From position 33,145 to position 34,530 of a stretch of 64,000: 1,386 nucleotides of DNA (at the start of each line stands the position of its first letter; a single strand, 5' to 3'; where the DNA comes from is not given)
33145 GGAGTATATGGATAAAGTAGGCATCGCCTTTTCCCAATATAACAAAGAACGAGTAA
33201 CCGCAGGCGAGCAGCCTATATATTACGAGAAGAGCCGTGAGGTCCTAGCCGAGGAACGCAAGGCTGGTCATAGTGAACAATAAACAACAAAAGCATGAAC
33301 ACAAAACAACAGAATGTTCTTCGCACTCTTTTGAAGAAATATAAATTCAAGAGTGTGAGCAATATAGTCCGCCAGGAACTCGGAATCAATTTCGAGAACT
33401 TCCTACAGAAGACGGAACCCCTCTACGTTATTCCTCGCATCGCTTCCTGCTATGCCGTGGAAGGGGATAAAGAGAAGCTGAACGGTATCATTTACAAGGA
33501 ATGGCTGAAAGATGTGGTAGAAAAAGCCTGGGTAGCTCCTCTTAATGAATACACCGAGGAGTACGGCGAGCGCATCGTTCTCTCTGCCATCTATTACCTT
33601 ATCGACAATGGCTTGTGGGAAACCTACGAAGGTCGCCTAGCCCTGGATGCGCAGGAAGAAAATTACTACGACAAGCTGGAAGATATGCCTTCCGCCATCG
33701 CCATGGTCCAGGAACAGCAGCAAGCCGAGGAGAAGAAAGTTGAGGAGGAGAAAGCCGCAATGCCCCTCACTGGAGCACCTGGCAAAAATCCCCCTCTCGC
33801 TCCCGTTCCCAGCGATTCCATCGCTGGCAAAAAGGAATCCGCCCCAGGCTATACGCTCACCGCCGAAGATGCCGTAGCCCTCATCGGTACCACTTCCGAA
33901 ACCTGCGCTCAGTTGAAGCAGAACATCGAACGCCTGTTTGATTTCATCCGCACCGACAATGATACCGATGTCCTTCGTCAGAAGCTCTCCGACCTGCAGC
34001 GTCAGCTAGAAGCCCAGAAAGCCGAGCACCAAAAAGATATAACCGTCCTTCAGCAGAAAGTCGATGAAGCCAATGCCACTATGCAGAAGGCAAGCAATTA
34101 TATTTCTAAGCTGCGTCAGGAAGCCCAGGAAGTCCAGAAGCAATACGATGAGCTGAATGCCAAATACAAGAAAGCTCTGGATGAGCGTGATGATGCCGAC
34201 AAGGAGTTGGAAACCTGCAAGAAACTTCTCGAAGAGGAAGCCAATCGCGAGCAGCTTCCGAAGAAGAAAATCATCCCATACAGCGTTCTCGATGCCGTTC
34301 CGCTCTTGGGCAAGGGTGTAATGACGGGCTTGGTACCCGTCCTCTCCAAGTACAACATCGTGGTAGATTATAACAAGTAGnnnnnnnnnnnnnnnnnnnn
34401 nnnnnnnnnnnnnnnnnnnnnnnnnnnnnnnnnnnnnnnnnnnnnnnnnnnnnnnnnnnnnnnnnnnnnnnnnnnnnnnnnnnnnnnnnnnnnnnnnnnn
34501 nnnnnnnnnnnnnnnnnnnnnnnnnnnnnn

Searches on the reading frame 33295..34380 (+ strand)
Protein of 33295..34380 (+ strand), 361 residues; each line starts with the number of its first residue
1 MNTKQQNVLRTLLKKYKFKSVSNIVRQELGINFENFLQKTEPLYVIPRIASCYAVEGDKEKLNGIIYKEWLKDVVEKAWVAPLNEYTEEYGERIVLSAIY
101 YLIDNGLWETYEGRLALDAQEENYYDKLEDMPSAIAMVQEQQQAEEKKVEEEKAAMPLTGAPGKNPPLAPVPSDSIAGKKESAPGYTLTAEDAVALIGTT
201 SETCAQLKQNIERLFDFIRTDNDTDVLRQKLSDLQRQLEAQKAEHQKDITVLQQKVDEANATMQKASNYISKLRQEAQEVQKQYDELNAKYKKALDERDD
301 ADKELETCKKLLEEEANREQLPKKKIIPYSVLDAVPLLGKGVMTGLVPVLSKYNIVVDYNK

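Call 43: search_protein_families(library=pfam, proteins=[window:33295-34380:+], max_evalue=0.01)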
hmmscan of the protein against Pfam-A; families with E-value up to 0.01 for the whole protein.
window:33295-34380:+ (361 aa): 3 families
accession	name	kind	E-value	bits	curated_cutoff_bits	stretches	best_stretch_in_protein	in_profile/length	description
PF20667.3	Sec10_N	-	0.00023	21.7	27.4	1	228-298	23-93/118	Exocyst complex component Sec10, N-terminal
PF00038.26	Filament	-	0.00063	19.9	40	1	225-317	28-118/313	Intermediate filament protein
PF07889.17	DUF1664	-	0.0096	16.4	34.6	1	225-290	44-109/124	Protein of unknown function (DUF1664)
